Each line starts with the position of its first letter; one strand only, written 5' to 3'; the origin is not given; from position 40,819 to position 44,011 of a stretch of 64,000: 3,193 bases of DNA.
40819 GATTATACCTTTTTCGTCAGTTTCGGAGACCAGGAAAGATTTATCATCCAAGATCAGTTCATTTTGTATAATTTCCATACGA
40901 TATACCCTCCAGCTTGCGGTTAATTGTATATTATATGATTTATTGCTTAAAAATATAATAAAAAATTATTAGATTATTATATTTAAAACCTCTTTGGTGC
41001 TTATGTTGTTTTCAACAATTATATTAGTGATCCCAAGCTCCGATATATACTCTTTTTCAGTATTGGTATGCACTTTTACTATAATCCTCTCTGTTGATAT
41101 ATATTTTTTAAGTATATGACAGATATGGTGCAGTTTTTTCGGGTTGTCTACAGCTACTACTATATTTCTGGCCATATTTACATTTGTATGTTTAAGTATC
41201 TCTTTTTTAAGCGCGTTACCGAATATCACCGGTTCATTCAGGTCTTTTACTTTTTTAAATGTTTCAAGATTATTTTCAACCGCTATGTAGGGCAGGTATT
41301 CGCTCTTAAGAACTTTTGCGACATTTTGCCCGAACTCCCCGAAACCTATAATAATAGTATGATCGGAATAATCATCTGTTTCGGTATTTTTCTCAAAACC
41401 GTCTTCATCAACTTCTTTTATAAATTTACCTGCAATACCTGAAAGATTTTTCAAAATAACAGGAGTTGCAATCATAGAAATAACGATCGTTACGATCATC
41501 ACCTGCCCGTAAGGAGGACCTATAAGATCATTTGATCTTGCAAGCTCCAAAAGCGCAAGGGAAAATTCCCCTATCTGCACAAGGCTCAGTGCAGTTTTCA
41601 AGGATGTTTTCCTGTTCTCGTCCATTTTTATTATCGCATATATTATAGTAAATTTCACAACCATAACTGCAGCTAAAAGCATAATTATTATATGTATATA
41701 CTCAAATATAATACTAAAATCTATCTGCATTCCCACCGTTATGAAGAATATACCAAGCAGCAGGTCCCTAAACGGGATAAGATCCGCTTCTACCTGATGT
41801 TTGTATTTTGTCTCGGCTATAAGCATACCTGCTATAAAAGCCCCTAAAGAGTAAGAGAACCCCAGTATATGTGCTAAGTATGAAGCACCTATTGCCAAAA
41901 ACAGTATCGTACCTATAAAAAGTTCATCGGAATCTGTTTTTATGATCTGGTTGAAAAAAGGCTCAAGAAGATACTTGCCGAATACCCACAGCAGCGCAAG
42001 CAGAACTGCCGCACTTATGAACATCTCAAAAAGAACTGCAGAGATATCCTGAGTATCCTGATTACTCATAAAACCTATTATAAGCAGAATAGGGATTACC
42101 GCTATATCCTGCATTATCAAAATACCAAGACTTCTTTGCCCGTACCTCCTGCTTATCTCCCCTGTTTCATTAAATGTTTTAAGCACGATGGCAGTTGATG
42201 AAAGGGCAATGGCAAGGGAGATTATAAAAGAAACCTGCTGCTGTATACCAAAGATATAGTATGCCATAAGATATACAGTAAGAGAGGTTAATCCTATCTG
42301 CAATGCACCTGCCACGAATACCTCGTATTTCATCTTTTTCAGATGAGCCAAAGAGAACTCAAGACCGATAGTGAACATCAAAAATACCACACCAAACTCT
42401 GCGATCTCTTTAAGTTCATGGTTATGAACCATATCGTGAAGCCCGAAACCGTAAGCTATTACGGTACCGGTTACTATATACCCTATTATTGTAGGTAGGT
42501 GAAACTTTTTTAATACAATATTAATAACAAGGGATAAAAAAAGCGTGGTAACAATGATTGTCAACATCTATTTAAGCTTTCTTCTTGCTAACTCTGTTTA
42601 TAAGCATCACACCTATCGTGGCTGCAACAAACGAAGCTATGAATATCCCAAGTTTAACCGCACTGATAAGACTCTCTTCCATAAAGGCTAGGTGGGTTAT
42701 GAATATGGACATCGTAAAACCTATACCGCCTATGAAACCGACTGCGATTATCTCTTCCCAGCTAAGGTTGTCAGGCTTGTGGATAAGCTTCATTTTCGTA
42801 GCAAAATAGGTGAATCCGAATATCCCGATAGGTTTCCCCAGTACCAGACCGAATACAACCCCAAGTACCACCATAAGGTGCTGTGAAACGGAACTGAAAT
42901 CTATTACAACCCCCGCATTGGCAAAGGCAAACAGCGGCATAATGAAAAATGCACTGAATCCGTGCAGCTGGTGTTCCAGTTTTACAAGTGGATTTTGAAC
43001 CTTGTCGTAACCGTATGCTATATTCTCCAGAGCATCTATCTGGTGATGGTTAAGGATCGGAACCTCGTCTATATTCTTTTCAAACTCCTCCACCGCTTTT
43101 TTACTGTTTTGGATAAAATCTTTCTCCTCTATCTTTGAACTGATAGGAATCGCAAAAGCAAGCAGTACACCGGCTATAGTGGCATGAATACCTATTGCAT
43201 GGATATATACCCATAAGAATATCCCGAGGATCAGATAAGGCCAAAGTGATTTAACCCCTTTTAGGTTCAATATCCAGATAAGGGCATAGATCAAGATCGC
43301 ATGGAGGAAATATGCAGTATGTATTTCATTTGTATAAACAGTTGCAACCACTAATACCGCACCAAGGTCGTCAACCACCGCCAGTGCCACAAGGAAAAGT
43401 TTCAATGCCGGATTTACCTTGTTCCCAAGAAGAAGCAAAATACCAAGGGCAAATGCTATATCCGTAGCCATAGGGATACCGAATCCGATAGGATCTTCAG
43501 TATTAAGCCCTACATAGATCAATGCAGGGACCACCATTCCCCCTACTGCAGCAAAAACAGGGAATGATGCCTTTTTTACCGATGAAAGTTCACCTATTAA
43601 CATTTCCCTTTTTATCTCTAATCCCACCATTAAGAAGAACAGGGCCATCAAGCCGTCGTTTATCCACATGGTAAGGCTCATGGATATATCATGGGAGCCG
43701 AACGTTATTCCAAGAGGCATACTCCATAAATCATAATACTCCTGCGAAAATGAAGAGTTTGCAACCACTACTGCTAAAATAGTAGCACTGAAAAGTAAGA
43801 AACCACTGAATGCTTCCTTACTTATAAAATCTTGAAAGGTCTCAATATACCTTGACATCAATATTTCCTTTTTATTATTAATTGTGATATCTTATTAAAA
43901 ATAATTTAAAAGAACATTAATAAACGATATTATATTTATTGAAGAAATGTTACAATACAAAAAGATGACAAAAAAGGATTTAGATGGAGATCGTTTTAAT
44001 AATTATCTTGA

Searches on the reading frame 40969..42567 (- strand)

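Call 51: search_protein_families(library=pfam, proteins=[window:40969-42567:-], max_evalue=0.001)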
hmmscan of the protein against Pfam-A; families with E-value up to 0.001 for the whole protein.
window:40969-42567:- (532 aa): 2 families
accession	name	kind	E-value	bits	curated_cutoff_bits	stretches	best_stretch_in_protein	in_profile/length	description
PF00999.27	Na_H_Exchanger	-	3.1e-59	201.2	26.2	1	11-372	3-369/375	Sodium/hydrogen exchanger, transmembrane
PF02254.24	TrkA_N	-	1.9e-20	73.7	23.8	1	405-518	2-115/116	TrkA-N domain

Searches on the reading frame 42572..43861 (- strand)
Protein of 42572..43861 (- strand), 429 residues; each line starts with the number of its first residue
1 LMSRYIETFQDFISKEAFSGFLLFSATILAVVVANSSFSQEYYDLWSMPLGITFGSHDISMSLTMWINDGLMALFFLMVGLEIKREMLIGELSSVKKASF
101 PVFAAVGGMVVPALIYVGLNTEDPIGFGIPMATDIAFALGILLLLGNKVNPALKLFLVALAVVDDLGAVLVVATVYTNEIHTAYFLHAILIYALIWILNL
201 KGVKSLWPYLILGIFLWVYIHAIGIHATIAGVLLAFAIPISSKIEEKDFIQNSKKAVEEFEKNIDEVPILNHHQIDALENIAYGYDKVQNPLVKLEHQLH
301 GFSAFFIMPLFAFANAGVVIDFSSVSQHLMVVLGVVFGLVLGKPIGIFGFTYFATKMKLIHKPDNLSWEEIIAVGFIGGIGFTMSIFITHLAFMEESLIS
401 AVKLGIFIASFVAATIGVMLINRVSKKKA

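Call 51: search_protein_families(library=pfam, proteins=[window:42572-43861:-], max_evalue=0.001)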
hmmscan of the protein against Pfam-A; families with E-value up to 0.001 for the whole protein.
window:42572-43861:- (429 aa): 1 family
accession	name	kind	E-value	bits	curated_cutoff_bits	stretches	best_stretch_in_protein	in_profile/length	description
PF06965.17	Na_H_antiport_1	-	5.1e-141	470.3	23.5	1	11-420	2-373/374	Na+/H+ antiporter 1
